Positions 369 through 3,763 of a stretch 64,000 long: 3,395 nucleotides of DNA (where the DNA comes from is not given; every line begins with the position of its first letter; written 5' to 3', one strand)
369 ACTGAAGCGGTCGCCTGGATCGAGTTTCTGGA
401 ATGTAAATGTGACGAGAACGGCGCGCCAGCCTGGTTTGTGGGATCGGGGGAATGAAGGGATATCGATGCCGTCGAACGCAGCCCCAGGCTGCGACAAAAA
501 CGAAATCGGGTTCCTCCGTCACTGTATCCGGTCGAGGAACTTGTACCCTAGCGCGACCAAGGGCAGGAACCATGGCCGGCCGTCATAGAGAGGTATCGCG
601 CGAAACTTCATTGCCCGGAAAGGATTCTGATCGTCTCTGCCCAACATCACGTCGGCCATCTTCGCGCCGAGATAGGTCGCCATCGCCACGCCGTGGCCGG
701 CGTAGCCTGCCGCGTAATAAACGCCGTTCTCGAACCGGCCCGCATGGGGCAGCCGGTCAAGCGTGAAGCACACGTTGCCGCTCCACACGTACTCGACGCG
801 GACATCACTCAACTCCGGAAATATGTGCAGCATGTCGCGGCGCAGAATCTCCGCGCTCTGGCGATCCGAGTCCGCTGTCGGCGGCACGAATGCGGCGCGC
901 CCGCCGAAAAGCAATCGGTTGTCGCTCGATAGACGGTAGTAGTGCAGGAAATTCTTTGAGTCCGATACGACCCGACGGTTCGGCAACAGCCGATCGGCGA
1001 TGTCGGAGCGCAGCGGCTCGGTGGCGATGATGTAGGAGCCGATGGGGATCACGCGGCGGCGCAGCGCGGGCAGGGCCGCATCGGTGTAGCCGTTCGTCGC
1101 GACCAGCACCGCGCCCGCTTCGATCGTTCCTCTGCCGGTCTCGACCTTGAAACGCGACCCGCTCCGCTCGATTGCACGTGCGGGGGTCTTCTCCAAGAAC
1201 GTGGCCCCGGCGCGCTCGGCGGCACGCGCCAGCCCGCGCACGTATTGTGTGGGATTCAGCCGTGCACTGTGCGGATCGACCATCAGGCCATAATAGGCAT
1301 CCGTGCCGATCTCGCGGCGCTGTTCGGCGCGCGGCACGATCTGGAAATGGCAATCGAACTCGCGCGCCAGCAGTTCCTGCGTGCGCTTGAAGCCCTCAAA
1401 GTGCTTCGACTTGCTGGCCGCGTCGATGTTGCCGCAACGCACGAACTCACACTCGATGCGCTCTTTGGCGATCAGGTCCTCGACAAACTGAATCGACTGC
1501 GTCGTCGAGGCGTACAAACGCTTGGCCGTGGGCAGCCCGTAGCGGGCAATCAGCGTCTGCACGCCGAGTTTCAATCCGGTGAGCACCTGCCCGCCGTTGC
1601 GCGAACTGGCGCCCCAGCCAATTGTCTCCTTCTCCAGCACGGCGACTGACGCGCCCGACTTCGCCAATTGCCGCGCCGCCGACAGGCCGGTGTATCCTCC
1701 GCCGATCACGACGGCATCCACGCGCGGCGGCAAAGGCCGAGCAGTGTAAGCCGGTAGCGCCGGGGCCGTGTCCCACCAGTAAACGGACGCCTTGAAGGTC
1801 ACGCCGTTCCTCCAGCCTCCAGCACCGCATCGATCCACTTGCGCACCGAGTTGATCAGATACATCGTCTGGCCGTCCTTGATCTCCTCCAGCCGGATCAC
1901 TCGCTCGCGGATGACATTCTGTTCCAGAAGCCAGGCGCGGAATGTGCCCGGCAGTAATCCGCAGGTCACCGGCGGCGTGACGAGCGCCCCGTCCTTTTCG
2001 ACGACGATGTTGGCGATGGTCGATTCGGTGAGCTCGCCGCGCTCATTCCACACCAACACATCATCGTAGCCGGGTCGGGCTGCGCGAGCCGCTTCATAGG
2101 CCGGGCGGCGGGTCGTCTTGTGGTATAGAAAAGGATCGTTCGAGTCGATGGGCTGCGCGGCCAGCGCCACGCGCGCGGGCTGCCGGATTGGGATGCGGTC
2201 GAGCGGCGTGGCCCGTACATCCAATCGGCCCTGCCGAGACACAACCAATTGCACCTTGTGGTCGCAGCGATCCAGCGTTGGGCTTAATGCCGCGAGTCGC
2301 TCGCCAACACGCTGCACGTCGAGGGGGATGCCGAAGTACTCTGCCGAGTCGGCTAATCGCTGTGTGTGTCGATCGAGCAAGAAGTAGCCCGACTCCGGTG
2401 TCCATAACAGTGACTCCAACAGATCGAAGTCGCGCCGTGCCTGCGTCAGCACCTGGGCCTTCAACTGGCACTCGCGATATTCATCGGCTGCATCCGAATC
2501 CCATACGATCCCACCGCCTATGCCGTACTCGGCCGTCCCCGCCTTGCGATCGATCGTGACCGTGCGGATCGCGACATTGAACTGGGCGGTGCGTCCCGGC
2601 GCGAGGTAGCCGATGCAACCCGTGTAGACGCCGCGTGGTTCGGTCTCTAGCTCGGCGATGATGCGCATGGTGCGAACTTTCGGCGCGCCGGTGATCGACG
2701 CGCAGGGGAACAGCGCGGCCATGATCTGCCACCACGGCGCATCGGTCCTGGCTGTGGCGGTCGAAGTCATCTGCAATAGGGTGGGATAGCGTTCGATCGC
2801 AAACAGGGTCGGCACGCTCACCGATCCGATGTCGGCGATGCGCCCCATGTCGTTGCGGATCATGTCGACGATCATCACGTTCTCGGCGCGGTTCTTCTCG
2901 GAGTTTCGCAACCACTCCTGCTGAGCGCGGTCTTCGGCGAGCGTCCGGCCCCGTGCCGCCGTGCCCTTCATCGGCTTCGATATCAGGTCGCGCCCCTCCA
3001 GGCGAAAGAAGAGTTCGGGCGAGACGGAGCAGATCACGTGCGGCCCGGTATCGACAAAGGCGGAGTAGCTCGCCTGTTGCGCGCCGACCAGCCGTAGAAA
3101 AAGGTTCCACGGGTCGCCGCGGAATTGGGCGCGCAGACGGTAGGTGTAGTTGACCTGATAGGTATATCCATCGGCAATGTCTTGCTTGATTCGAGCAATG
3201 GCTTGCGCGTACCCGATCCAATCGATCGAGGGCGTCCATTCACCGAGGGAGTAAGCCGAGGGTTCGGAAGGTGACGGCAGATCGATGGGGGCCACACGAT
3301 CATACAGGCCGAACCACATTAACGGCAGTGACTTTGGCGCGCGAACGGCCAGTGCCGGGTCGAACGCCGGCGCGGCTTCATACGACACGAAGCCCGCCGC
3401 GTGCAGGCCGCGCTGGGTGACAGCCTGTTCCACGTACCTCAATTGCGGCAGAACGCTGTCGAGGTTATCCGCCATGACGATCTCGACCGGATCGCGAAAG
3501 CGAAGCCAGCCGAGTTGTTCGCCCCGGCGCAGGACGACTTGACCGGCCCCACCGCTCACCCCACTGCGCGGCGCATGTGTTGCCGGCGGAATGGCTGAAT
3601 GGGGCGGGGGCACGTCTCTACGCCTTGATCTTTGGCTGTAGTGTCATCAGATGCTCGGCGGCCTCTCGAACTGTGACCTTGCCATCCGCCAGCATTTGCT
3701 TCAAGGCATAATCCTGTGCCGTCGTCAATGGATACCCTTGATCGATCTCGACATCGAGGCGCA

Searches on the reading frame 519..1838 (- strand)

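Call 56: search_protein_families(library=pfam, proteins=[window:519-1838:-], max_evalue=0.0001)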
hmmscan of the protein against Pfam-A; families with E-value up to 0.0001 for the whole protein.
window:519-1838:- (439 aa): 9 families
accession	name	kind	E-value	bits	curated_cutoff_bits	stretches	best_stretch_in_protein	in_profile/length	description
PF01266.30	DAO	-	2.3e-73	248.2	27.9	1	41-396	1-352/353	FAD dependent oxidoreductase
PF13738.12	Pyr_redox_3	-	6.3e-08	32.6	30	0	43-74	1-33/305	Pyridine nucleotide-disulphide oxidoreductase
PF13450.12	NAD_binding_8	-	7.5e-08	33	21.9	1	44-109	1-65/68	NAD(P)-binding Rossmann-like domain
PF03486.20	HI0933_like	-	1.6e-06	28.2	50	0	41-72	2-33/244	HI0933-like protein Rossmann domain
PF00890.30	FAD_binding_2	-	2.3e-06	27.5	20.4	1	41-72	1-32/414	FAD binding domain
PF07992.20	Pyr_redox_2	-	5.2e-06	26.5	26.1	0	41-70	144-173/291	Pyridine nucleotide-disulphide oxidoreductase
PF01946.23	Thi4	-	1.2e-05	25.1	26.2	1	40-87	18-65/235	Thi4 family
PF01593.30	Amino_oxidase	-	2e-05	24.5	19.8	0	50-71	2-23/443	Flavin containing amine oxidoreductase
PF12831.13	FAD_oxidored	-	3.1e-05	23.9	27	1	41-94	1-54/416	FAD dependent oxidoreductase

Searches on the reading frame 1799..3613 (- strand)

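Call 56: search_protein_families(library=pfam, proteins=[window:1799-3613:-], max_evalue=0.0001)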
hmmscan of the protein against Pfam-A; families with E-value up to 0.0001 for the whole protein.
window:1799-3613:- (604 aa): 2 families
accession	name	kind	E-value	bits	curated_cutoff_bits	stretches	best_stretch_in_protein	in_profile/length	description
PF00425.24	Chorismate_bind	-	1.4e-82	277.6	27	1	135-385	5-257/257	chorismate binding enzyme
PF01063.24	Aminotran_4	-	3.7e-35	122.2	28.5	1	399-594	3-218/223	Amino-transferase class IV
